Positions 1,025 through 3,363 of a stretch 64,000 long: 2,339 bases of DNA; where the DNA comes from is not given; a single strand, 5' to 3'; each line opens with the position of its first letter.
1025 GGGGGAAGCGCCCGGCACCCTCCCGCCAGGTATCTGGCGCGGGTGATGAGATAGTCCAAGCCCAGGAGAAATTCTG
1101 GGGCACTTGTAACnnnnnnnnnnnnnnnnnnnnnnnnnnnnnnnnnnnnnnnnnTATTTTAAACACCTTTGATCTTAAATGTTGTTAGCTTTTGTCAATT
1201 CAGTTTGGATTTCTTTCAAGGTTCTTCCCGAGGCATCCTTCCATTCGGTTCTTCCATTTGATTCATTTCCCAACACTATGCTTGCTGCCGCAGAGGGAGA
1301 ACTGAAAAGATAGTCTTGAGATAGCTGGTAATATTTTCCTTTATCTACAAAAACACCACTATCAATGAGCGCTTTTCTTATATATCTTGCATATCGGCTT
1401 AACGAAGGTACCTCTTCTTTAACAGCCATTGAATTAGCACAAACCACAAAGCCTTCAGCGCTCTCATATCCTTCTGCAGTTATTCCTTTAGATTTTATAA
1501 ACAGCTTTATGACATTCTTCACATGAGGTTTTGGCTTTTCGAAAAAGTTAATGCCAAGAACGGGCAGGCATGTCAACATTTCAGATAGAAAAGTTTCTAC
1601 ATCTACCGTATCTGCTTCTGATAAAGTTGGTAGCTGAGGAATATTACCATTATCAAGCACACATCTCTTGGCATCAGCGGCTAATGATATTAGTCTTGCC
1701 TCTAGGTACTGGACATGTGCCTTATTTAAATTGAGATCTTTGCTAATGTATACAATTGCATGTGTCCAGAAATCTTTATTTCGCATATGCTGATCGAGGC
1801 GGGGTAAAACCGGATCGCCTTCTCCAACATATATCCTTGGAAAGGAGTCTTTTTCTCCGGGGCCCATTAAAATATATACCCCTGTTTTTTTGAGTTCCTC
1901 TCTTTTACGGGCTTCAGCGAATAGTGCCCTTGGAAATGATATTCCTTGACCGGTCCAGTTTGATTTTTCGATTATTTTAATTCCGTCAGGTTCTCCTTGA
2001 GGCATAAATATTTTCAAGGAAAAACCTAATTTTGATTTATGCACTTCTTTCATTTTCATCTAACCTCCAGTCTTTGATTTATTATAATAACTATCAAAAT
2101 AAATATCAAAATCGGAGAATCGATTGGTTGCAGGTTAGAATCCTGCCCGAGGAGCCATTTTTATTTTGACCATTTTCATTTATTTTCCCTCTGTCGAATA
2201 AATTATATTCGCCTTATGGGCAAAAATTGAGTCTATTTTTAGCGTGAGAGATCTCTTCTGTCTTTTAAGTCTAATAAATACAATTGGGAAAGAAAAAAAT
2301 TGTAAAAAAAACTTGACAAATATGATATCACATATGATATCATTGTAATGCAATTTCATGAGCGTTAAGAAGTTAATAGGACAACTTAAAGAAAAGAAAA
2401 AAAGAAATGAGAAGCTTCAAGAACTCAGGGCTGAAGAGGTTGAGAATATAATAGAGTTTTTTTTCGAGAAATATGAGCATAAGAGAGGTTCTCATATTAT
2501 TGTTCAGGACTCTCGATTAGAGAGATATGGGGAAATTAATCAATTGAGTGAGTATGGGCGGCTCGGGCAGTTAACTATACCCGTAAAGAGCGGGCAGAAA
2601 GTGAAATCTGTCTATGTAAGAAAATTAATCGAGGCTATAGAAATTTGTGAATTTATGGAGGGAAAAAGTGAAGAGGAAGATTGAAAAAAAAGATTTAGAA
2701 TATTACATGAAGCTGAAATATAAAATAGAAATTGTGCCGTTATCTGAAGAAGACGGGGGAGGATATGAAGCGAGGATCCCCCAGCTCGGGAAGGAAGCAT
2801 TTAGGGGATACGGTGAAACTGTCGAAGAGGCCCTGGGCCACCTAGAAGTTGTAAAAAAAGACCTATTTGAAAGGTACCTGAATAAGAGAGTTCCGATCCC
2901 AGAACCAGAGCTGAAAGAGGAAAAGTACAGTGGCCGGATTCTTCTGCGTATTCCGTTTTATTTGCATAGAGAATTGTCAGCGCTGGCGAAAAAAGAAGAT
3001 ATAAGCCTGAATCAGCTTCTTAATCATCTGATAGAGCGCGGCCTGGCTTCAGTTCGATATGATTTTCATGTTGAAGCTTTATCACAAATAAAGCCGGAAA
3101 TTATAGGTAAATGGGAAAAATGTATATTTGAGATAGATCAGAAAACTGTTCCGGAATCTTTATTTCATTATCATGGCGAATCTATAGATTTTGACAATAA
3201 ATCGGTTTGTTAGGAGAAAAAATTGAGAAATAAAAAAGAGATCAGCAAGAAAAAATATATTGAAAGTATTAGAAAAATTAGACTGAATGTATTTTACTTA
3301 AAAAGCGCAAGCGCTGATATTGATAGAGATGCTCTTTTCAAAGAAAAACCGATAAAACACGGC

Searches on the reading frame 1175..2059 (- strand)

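Call 3: search_protein_families(library=pfam, proteins=[window:1175-2059:-], max_evalue=0.01)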
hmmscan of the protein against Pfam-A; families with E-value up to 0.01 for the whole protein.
window:1175-2059:- (294 aa): 1 family
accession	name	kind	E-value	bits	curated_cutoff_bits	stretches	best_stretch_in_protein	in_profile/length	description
PF14267.11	DUF4357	-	6.1e-22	77.7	38.4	1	228-281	1-54/54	Domain of unknown function (DUF4357)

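Call 4: search_protein_families(library=padloc, proteins=[window:1175-2059:-], max_evalue=0.01)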
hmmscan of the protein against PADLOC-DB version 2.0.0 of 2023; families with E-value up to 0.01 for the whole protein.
window:1175-2059:- (294 aa): 7 families
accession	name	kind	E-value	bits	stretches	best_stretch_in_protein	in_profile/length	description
PDLC04923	PDC-S14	-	9.5e-104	344.9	1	11-289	23-314/320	-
PDLC04925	PDC-S14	-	6e-98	325.5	1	12-287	16-296/301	-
PDLC04922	PDC-S14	-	3.4e-78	261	2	13-180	4-165/305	-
PDLC04924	PDC-S14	-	1.7e-26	91.5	1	22-276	13-272/280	-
PDLC04921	PDC-S14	-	7.8e-21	72.6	1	55-290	45-273/280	-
PDLC02190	DUF3780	-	3.2e-16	57.5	1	197-284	268-355/361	-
PDLC05040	PDC-S57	-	2.7e-08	32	1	203-286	151-226/229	-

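Call 5: search_protein_families(library=ncbifam, proteins=[window:1175-2059:-], max_evalue=0.01)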
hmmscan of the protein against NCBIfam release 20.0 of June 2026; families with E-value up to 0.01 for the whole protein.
window:1175-2059:- (294 aa): 0 families

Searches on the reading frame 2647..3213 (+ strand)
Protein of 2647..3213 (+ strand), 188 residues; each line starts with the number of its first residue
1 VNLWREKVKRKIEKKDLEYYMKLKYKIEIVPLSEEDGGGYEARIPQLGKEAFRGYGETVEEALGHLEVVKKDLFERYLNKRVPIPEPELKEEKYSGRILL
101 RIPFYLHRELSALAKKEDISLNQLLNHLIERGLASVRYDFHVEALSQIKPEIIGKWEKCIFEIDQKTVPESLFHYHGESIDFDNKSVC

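Call 3: search_protein_families(library=pfam, proteins=[window:2647-3213:+], max_evalue=0.01)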
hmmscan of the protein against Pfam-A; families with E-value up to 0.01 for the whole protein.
window:2647-3213:+ (188 aa): 1 family
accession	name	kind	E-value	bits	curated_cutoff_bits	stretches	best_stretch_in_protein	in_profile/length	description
PF05534.18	HicB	-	9.5e-10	38.7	21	1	91-127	13-49/51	HicB family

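Call 4: search_protein_families(library=padloc, proteins=[window:2647-3213:+], max_evalue=0.01)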
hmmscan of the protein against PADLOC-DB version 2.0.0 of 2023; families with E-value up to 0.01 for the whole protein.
window:2647-3213:+ (188 aa): 0 families
